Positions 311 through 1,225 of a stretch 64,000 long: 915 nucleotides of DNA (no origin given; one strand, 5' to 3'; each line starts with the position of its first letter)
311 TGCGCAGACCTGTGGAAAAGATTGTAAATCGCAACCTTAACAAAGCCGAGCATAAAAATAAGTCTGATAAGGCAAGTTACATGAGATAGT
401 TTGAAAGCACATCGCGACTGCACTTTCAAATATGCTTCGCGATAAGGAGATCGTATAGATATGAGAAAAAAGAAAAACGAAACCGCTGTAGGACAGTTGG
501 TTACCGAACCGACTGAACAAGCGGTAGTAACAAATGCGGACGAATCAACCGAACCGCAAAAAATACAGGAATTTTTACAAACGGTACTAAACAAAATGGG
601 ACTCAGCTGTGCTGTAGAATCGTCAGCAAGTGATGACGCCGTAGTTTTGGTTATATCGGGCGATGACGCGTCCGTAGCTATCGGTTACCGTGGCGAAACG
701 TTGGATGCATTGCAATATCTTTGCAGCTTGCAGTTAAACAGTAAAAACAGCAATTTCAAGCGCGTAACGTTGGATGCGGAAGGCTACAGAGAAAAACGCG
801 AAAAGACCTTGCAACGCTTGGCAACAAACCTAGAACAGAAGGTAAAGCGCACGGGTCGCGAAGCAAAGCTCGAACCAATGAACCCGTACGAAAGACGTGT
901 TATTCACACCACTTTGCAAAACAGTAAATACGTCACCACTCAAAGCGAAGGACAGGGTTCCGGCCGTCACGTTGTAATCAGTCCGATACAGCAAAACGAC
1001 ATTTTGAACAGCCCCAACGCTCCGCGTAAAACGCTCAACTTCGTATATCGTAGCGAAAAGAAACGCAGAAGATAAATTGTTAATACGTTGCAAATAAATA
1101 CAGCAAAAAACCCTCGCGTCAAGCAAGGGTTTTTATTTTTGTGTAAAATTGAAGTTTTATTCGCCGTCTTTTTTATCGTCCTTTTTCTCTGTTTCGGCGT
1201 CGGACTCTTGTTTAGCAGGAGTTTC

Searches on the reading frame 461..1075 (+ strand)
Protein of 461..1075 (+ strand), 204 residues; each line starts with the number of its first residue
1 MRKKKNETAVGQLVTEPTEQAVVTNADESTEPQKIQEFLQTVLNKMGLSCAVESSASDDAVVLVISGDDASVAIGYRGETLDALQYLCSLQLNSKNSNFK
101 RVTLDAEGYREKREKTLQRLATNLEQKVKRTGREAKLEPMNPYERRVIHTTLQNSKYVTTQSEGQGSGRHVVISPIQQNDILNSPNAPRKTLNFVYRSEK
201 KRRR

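Call 35: find_encoding_contigs(protein=window:461-1075:+, flank=10000, max_places=4)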
Protein window:461-1075:+ (204 aa): 1 contig read that carries it; 1 place shown.
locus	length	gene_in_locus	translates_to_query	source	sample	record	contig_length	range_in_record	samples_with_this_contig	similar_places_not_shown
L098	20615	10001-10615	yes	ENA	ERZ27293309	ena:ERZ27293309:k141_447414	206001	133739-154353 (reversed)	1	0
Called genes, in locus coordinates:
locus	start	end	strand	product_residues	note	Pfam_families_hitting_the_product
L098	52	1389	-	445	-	PF03969:AFG1_ATPase (faint), PF00308:Bac_DnaA, PF01695:IstB_IS21 (weak), PF00004:AAA (weak), PF08299:Bac_DnaA_C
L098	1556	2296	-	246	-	PF00881:Nitroreductase (faint), PF14512:TM1586_NiRdase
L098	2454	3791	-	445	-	PF04973:NMN_transporter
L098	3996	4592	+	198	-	PF02915:Rubrerythrin, PF23458:DUF7130 (faint), PF21349:RUBY_RBDX (weak)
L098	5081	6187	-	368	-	PF00712:DNA_pol3_beta, PF02767:DNA_pol3_beta_2, PF02768:DNA_pol3_beta_3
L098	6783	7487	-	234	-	PF01048:PNP_UDP_1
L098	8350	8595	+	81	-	PF01809:YidD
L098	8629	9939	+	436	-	PF02096:60KD_IMP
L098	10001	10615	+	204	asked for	PF13083:KH_KhpA-B, PF01424:R3H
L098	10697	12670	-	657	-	PF00004:AAA, PF17862:AAA_lid_3, PF01434:Peptidase_M41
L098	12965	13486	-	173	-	PF06866:DUF1256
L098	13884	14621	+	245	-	PF02674:Colicin_V (weak)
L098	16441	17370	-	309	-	PF02195:ParB_N, PF17762:HTH_ParB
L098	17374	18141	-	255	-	PF00142:Fer4_NifH (weak), PF01656:CbiA, PF02374:ArsA_ATPase (weak), PF06564:CBP_BcsQ (weak), PF09140:MipZ, PF10609:ParA, PF13614:AAA_31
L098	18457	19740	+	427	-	PF10396:TrmE_N, PF00350:Dynamin_N (faint), PF12631:MnmE_helical, PF01926:MMR_HSR1, PF02421:FeoB_N, PF04548:AIG1 (weak)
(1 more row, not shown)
